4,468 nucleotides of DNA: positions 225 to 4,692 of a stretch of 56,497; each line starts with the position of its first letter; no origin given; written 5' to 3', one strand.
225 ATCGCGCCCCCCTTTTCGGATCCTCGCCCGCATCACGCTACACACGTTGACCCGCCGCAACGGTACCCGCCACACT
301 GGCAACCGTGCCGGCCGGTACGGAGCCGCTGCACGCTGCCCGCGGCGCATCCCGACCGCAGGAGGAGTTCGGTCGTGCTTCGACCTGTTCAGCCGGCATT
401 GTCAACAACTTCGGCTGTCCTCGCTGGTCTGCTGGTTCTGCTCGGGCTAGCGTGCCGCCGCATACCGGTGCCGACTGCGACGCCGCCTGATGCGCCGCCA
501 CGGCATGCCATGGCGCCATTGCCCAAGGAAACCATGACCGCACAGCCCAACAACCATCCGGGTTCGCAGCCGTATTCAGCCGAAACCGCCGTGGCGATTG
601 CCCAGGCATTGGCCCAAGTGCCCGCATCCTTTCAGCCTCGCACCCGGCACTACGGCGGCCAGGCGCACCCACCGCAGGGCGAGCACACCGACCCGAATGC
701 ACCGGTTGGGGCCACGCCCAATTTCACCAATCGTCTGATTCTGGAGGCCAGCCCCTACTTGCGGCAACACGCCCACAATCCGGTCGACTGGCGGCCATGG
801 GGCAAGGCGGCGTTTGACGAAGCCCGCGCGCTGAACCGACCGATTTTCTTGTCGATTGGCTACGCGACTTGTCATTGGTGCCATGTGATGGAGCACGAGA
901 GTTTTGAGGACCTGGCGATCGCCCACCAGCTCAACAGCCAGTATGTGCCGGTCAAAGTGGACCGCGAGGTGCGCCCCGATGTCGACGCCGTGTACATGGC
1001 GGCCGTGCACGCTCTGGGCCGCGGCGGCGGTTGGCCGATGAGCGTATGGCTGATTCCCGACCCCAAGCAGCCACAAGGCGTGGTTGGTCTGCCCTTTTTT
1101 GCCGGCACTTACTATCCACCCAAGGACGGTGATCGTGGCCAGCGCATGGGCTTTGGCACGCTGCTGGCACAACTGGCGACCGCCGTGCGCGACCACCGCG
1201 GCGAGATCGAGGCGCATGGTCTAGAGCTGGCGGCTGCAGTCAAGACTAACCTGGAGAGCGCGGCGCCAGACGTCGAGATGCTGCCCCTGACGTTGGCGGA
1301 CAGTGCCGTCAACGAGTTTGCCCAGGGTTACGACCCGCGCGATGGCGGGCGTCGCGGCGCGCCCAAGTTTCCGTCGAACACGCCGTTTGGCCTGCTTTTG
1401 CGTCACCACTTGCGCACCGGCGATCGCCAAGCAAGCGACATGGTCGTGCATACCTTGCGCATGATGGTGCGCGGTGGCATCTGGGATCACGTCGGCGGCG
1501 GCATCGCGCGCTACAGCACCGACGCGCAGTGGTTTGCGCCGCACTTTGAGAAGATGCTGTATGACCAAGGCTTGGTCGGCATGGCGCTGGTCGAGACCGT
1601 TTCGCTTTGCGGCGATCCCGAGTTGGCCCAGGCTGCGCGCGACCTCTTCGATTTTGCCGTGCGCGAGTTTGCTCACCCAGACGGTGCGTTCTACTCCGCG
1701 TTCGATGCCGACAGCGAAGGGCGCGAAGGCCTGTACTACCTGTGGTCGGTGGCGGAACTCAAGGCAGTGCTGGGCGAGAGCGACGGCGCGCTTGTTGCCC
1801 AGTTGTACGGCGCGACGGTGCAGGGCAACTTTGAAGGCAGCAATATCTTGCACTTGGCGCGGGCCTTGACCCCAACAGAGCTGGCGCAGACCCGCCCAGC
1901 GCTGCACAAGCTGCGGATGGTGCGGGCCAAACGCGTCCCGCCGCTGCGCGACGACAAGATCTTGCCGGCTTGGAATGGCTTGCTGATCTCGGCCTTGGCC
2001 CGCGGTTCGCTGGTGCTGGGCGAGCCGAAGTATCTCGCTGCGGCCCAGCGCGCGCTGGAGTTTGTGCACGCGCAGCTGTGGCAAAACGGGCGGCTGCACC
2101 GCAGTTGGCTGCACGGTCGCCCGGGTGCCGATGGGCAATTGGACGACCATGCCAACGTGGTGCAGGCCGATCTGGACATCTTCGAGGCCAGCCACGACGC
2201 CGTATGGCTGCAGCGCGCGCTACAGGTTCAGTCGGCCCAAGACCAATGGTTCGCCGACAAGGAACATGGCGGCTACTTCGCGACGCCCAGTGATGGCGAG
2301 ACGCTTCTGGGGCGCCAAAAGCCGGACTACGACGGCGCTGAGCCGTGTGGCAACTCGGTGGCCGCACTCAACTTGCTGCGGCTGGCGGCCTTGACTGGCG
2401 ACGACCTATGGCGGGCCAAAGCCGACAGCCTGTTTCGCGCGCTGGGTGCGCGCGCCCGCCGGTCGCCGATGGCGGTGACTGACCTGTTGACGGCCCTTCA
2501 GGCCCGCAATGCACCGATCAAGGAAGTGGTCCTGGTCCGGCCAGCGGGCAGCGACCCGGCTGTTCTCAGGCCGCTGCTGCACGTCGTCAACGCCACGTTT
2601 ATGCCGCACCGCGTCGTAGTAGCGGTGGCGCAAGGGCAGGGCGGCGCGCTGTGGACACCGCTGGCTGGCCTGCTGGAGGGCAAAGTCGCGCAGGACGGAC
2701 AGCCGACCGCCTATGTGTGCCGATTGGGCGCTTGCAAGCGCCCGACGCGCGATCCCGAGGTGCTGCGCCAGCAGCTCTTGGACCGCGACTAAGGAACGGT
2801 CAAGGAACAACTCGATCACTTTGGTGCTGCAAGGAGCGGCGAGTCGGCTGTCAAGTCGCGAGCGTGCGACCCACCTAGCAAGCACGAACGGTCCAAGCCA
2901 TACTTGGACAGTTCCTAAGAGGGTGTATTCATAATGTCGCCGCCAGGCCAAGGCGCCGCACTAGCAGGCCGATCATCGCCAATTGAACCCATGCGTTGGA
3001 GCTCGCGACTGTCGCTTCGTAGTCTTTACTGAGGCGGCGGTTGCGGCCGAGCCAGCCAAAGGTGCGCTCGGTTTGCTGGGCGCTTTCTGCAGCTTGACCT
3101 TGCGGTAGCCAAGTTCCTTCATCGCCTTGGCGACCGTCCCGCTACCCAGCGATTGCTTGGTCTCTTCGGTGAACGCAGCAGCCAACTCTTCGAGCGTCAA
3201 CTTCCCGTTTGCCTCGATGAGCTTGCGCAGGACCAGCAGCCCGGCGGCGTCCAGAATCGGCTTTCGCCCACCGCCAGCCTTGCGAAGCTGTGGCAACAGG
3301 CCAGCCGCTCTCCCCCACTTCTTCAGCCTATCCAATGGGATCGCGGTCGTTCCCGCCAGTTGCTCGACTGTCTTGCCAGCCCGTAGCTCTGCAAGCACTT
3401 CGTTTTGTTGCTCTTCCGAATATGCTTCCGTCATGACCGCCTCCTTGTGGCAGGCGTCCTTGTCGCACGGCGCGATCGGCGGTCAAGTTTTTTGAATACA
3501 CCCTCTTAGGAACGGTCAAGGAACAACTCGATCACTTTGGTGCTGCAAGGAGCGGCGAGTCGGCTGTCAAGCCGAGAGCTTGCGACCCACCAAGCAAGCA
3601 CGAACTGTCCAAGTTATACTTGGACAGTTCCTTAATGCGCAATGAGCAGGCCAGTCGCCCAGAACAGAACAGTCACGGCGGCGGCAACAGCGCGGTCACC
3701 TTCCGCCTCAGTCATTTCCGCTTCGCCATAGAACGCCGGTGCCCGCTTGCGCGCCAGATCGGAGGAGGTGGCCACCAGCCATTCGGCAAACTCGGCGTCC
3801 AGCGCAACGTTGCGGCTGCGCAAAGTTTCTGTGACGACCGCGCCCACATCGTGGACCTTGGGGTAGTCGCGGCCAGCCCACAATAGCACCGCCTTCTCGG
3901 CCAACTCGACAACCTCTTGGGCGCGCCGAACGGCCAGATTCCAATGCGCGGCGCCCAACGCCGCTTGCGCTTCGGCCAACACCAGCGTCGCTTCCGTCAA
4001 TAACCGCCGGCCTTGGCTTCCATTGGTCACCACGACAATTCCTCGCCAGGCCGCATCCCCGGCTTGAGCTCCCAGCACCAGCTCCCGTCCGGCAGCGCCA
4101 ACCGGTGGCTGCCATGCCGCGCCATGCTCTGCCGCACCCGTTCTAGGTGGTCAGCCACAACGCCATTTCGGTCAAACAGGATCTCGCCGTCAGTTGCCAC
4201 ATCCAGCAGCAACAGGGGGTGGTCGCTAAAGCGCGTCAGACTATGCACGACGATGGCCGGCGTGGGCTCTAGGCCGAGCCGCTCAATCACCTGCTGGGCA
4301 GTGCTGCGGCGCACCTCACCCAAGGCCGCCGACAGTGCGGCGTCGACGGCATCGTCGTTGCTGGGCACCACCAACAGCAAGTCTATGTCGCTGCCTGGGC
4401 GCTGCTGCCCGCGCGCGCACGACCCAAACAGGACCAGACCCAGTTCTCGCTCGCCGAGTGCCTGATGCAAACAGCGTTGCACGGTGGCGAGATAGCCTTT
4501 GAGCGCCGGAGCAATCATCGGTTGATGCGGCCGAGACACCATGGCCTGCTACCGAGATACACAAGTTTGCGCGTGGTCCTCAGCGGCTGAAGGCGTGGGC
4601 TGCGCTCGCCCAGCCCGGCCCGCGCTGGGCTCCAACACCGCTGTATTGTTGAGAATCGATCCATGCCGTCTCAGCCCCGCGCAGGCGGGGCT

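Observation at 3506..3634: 123-bp MITE family: four copies of identical length, TWA duplications, foldback right end with a compensatory base-pair change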

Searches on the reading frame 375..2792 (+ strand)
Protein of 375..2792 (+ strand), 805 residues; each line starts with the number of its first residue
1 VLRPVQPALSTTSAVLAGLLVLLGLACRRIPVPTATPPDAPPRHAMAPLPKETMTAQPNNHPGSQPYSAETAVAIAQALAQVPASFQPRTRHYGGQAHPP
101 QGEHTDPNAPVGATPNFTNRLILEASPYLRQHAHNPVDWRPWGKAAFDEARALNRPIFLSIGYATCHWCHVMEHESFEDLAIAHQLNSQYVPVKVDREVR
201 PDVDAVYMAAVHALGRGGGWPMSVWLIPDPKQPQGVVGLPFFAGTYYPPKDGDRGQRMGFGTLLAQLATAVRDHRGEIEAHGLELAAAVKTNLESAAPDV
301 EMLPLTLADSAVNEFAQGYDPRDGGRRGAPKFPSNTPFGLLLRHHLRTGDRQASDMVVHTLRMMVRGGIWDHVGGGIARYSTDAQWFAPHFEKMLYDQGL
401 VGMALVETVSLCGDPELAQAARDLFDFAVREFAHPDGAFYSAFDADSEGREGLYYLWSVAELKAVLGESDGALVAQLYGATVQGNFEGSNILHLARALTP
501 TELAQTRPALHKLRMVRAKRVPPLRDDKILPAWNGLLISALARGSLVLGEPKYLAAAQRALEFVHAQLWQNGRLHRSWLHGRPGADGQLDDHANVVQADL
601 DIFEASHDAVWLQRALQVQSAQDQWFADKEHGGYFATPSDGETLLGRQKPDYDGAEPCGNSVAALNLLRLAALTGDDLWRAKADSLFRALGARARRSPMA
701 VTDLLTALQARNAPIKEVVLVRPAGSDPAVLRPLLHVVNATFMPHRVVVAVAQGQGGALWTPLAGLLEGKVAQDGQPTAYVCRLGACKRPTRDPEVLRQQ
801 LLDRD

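Call 15: search_protein_families(library=pfam, proteins=[window:375-2792:+], max_evalue=0.01)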
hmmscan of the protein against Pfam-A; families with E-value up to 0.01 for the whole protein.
window:375-2792:+ (805 aa): 3 families
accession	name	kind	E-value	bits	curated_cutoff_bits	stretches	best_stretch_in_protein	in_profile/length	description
PF03190.21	Thioredox_DsbH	-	7.9e-62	208.5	27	1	118-288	1-161/163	Protein of unknown function, DUF255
PF13899.12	Thioredoxin_7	-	6.2e-06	26.7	27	1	138-201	1-64/83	Thioredoxin-like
PF07221.17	GlcNAc_2-epim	-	0.0018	18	23.4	0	540-631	89-181/347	N-acylglucosamine 2-epimerase (GlcNAc 2-epimerase)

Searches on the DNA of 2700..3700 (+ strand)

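Call 23: search_rna_families(source=window, start=2700, end=3700, threshold=evalue, max_evalue=10)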
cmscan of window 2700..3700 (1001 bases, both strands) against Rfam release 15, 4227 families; matches with E-value up to 10: 4.
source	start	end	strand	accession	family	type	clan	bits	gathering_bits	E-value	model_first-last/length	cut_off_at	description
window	3064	3083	+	RF02398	sau-6072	Gene; sRNA;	-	15.9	50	3.5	27-46/53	no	Staphylococcus sRNA sau-6072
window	3066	3126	-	RF01303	sR49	Gene; snRNA; snoRNA; CD-box;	-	15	50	5.1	1-56/56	no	Small nucleolar RNA sR49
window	3384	3473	+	RF02509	PYLIS_2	Cis-reg;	-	13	36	6.6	1-100/100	no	Pyrrolysine insertion sequence mtbB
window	2756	2817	+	RF03036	osmY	Gene; sRNA;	-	12.8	46.9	6.5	1-72/72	no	osmY RNA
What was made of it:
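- On Any curated RNA family (Rfam 15): Hits at E<=10 over 2700-3700 are only noise (call 23).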

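Call 80: search_dna_similar(query=window:3509-3631:+, collection=plasmids, mode=distant, max_evalue=0.001)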
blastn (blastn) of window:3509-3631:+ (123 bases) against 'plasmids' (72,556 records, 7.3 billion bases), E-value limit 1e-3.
No match.

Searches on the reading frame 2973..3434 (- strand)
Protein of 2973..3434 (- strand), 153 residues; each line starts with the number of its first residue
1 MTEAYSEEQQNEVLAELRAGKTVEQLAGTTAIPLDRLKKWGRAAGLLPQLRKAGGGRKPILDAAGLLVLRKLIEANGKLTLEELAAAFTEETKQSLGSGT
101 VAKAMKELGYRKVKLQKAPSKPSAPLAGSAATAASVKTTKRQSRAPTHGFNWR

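Call 15: search_protein_families(library=pfam, proteins=[window:2973-3434:-], max_evalue=0.01)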
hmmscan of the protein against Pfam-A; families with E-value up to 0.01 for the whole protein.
window:2973-3434:- (153 aa): 2 families
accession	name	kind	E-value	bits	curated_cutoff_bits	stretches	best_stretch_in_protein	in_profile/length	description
PF13592.12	HTH_33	-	0.0047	16.9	25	1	77-120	3-46/60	Winged helix-turn helix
PF13565.12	HTH_32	-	0.0059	17.6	33.7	0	38-102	10-70/73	Homeodomain-like domain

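Call 28: search_protein_families(library=ncbifam, proteins=[window:2973-3434:-], max_evalue=1)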
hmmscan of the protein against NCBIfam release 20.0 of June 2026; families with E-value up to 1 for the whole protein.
window:2973-3434:- (153 aa): 1 family
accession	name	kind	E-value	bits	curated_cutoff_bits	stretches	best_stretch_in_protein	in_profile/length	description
NF033545.0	transpos_IS630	equivalog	6.2e-06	25.9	100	1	28-122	23-122/299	IS630 family transposase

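Call 30: find_homologous_proteins(query=window:3060-3434:-, max_evalue=0.001)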
Query seq(125 aa): 102 candidates shared short words with the query, none scored E <= 0.001.
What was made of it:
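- Tried and rejected: The protein search with the window's HTH ORF gave no hit (call 30).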

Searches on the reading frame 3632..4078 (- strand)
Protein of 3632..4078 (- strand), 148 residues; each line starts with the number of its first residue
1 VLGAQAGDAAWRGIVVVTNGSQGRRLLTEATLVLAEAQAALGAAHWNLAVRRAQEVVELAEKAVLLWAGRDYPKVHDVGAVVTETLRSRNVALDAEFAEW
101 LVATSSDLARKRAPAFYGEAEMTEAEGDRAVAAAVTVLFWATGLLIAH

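Call 15: search_protein_families(library=pfam, proteins=[window:3632-4078:-], max_evalue=0.01)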
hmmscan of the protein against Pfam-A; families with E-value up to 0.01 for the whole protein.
window:3632-4078:- (148 aa): 1 family
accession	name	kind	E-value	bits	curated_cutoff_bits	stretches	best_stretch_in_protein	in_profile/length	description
PF05168.19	HEPN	-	1.5e-13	51.4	22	1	25-140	3-113/117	HEPN domain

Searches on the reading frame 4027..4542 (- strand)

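Call 15: search_protein_families(library=pfam, proteins=[window:4027-4542:-], max_evalue=0.01)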
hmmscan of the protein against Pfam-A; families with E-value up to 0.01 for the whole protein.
window:4027-4542:- (171 aa): 4 families
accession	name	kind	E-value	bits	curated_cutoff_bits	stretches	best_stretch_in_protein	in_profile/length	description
PF01909.29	NTP_transf_2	-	6.4e-09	36.5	21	1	34-72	15-47/93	Nucleotidyltransferase domain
PF18765.7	Polbeta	-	9.5e-07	29.3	26.9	1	36-74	16-43/93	Polymerase beta, Nucleotidyltransferase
PF22600.2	MTPAP-like_central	-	0.00026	21.5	27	1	19-88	27-82/139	Poly(A) RNA polymerase, mitochondrial-like, central palm domain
PF03445.19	DUF294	-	0.0044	17.3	21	1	22-73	33-90/138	Putative nucleotidyltransferase DUF294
